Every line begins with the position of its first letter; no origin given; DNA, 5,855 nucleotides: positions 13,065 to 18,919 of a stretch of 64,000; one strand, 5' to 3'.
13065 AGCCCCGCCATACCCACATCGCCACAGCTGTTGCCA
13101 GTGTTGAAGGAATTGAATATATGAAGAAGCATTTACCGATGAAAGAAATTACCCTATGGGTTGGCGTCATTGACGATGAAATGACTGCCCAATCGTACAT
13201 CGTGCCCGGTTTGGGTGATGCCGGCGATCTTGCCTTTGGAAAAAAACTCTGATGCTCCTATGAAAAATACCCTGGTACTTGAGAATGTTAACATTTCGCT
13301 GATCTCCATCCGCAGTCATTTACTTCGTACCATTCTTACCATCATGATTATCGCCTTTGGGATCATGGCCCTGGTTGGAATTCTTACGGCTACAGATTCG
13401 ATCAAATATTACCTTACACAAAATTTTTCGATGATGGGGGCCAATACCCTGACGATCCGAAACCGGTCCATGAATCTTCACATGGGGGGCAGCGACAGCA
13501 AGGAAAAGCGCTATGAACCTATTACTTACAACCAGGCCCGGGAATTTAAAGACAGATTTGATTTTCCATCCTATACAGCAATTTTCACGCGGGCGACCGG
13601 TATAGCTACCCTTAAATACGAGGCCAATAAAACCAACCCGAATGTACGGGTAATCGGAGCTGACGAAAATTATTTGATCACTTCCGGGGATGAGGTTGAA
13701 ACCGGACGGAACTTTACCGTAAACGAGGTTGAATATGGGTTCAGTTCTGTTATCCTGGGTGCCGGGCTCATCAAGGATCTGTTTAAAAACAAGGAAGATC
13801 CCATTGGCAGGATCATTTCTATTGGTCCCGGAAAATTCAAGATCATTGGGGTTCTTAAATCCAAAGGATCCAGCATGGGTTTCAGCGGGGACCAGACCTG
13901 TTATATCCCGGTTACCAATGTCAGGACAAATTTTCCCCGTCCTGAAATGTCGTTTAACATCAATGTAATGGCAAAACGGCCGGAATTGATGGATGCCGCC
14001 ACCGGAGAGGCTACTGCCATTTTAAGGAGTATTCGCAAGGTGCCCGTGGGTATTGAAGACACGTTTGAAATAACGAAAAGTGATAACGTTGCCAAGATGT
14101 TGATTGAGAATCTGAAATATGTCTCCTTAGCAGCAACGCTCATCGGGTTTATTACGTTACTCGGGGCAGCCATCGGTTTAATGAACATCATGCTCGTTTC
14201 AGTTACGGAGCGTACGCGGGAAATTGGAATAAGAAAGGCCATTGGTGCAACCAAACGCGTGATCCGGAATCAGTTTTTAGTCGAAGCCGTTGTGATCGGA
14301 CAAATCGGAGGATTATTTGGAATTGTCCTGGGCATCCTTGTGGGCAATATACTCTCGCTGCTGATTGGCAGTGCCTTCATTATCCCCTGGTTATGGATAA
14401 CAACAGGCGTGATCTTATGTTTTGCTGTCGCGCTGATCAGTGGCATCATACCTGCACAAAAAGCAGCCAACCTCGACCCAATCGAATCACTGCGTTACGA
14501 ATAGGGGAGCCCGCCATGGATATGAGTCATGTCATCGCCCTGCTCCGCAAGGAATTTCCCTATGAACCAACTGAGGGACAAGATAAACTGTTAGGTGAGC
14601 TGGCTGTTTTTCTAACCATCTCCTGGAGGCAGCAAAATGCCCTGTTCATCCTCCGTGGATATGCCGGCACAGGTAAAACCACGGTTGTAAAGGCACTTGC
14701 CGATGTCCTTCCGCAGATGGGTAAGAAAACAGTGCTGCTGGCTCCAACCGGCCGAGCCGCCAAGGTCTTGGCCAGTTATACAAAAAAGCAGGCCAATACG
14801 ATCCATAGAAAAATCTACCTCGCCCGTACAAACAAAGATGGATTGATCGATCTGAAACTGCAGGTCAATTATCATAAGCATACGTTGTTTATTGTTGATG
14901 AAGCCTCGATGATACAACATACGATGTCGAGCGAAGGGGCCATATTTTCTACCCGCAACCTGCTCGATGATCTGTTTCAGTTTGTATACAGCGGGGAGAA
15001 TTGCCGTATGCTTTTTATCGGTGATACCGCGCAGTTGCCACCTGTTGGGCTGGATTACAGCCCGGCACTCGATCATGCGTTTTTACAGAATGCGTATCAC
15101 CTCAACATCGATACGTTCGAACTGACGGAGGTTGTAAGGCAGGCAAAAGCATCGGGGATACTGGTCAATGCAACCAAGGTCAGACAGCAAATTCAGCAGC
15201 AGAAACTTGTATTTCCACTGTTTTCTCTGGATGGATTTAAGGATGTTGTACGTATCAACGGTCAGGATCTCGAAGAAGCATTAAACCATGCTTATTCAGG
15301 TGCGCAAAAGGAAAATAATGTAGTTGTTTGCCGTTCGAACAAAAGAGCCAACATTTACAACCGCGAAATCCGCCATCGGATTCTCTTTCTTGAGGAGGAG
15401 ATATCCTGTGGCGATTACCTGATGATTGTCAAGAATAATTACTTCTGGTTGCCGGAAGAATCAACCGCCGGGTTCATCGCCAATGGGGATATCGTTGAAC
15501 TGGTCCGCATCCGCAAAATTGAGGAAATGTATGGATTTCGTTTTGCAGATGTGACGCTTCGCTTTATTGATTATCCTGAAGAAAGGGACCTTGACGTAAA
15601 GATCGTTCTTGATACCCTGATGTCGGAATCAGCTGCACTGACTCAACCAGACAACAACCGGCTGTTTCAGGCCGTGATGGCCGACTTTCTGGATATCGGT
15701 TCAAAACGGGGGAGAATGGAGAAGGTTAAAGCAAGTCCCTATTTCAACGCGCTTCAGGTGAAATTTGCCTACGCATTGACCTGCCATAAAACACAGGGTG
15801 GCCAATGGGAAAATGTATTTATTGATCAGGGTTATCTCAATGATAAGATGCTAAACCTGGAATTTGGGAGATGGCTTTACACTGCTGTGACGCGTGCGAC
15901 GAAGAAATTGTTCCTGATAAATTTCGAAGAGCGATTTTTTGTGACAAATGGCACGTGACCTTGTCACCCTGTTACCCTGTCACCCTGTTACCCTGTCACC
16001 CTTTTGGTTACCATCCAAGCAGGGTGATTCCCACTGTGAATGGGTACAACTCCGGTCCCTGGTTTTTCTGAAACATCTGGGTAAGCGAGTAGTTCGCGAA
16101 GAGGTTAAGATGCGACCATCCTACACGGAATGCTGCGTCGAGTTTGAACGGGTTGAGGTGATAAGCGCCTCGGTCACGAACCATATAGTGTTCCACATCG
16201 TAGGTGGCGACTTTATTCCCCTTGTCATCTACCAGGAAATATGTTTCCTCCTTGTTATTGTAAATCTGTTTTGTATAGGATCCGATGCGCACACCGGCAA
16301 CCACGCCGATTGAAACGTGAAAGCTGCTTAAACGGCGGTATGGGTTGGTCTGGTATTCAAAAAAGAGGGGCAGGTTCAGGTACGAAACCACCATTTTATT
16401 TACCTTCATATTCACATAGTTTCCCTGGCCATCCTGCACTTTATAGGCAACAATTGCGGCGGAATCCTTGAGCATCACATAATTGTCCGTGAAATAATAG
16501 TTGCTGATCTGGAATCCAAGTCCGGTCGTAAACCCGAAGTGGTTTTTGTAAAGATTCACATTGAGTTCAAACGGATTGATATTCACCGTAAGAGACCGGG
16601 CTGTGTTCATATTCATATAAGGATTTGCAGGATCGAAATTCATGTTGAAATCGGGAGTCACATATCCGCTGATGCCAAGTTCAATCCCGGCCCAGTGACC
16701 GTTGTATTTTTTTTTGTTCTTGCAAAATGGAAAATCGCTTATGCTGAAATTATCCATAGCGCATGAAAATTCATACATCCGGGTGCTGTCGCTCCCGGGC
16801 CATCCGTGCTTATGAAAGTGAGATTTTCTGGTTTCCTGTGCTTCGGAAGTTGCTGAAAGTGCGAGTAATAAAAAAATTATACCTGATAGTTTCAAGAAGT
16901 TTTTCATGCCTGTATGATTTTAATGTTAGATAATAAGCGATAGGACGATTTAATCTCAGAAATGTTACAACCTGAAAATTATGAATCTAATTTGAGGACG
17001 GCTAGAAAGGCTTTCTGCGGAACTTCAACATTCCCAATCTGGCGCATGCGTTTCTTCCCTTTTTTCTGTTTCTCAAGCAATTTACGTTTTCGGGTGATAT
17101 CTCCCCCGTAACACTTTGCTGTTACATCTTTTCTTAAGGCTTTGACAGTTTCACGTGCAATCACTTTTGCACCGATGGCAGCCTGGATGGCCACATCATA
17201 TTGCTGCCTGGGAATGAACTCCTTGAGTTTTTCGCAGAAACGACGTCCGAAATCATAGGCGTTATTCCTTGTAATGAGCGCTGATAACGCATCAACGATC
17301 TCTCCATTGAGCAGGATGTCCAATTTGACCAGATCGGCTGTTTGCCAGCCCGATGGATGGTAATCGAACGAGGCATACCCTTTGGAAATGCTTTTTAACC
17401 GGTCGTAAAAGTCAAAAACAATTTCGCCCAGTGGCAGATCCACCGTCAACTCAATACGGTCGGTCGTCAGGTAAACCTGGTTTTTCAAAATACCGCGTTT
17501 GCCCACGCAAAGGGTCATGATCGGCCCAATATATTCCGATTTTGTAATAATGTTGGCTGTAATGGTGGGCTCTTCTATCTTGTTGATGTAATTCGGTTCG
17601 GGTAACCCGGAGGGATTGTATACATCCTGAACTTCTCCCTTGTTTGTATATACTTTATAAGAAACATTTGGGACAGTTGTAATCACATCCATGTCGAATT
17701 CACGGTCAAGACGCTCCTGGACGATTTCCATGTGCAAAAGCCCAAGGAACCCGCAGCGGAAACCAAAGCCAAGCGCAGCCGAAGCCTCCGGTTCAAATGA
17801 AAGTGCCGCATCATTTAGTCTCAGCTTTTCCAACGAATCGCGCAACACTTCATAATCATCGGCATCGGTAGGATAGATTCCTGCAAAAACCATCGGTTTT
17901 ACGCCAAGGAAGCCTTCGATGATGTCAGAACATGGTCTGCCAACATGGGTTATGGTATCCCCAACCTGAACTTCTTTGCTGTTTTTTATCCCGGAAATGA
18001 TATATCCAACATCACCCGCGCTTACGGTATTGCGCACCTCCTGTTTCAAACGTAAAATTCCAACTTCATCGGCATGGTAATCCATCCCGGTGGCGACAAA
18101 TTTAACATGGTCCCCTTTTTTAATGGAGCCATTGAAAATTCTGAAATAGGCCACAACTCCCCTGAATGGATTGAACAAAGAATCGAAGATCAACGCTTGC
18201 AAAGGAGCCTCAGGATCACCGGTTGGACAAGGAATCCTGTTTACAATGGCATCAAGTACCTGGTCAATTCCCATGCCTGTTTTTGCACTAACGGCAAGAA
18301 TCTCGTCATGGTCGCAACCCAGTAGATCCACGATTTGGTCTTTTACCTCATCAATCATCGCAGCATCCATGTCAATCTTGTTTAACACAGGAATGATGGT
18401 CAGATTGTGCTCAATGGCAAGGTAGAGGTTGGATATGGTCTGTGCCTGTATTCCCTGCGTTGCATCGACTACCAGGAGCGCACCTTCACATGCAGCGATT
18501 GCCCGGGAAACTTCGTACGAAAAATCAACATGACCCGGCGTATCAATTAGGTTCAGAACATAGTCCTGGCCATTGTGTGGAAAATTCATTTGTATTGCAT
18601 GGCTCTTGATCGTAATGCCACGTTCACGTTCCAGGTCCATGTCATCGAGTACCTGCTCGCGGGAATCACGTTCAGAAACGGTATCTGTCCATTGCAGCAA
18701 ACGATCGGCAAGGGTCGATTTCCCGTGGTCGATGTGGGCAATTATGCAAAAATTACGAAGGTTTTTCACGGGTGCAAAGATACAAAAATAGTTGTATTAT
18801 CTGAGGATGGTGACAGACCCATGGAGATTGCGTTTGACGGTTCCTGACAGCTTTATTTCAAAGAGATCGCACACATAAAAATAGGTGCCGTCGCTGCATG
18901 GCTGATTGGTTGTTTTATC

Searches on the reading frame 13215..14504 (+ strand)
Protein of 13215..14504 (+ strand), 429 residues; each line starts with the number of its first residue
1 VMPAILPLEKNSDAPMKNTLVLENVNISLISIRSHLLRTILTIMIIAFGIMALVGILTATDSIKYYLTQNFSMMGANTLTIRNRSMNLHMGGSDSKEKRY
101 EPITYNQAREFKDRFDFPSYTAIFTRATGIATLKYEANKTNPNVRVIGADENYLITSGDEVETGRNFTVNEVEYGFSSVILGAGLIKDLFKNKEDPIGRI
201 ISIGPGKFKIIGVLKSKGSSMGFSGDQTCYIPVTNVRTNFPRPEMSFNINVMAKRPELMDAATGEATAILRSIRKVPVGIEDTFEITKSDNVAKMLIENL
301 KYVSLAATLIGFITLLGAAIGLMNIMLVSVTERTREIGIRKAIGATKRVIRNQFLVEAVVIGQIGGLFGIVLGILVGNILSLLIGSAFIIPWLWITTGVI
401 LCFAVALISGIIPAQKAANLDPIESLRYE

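Call 23: search_protein_families(library=pfam, proteins=[window:13215-14504:+], max_evalue=0.001)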
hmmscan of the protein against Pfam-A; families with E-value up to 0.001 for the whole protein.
window:13215-14504:+ (429 aa): 2 families
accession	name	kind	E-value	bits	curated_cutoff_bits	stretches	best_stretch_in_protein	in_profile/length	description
PF12704.14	MacB_PCD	-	1.4e-32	114.1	27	1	39-268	1-206/207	MacB-like periplasmic core domain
PF02687.27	FtsX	-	4.9e-22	78.7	25.5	1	309-422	2-120/120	FtsX-like permease C-terminal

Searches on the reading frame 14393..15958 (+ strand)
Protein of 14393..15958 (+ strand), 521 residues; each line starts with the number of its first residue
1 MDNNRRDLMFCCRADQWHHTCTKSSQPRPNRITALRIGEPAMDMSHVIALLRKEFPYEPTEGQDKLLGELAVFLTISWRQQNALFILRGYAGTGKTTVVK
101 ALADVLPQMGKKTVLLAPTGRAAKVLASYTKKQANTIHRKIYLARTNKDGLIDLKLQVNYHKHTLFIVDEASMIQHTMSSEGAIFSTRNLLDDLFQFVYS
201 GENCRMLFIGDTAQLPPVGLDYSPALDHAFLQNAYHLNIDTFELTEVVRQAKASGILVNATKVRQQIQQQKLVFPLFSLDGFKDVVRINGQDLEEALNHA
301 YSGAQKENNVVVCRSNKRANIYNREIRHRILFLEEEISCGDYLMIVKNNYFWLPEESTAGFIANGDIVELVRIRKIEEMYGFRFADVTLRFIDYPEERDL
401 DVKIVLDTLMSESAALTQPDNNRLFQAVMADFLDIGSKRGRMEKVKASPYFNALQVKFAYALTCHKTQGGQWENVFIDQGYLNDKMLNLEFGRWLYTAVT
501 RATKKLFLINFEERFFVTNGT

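Call 23: search_protein_families(library=pfam, proteins=[window:14393-15958:+], max_evalue=0.001)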
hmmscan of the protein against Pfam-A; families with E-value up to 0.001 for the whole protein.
window:14393-15958:+ (521 aa): 9 families
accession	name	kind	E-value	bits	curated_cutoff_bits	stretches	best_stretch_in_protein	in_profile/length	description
PF13604.12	AAA_30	-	1.9e-25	90.1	27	1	80-261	16-166/191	AAA domain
PF13245.12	AAA_19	-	8.7e-21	74.9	25.1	1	81-219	10-133/134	AAA domain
PF13538.12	UvrD_C_2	-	3.2e-19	69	27.4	1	458-509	1-52/52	UvrD-like helicase C-terminal domain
PF05970.20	PIF1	-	1.4e-11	44.9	25.9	1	79-254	19-193/223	PIF1-like helicase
PF13401.12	AAA_22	-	6e-06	27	27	1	82-212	5-124/130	AAA domain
PF09848.15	SLFN-g3_helicase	-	4.9e-05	23.2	24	1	83-273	2-186/354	Schlafen group 3, DNA/RNA helicase domain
PF01443.25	Viral_helicase1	-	0.00014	22.2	21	0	453-509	174-227/228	Viral superfamily 1 RNA helicase core domain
PF00004.35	AAA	-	0.00057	20.8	21.2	0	86-212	2-108/131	ATPase family associated with various cellular activities (AAA)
PF05729.18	NACHT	-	0.00087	19.6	26.7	0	85-200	3-119/167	NACHT domain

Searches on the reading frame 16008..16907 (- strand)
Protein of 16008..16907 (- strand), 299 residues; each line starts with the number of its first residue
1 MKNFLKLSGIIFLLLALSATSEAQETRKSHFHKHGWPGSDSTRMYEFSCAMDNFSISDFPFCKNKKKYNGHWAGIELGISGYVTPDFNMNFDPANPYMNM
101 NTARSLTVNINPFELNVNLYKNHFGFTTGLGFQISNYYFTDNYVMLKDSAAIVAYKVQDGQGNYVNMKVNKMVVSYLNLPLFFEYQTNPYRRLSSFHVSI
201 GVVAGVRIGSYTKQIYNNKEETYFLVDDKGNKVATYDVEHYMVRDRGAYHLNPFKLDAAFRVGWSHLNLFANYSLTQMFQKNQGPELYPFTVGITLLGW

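Call 34: search_protein_families(library=pfam, proteins=[window:16008-16907:-], max_evalue=0.0001)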
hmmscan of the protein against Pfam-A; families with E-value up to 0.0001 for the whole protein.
window:16008-16907:- (299 aa): 1 family
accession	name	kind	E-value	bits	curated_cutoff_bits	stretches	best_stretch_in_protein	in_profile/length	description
PF13568.12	OMP_b-brl_2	-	1.2e-08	35.6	27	1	74-275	12-170/175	Outer membrane protein beta-barrel domain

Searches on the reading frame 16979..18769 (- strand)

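Call 7: search_protein_families(library=pfam, proteins=[window:16979-18769:-], max_evalue=0.00001)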
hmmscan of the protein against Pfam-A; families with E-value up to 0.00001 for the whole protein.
window:16979-18769:- (596 aa): 5 families
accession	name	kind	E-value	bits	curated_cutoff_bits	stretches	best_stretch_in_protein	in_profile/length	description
PF00009.33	GTP_EFTU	-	5e-57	193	26.5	1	2-180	1-187/188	Elongation factor Tu GTP binding domain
PF06421.17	LepA_C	-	3.2e-50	169.2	29.7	1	487-593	1-107/107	GTP-binding protein LepA C-terminus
PF00679.30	EFG_C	-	4.3e-18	65.6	27.9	1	398-484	2-87/89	Elongation factor G C-terminus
PF03144.31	GTP_EFTU_D2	-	1.1e-11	45.4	30.3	1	204-274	1-73/73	Elongation factor Tu domain 2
PF22042.2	EF-G_D2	-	2e-06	28.2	27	1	189-275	1-83/84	Elongation factor G domain 2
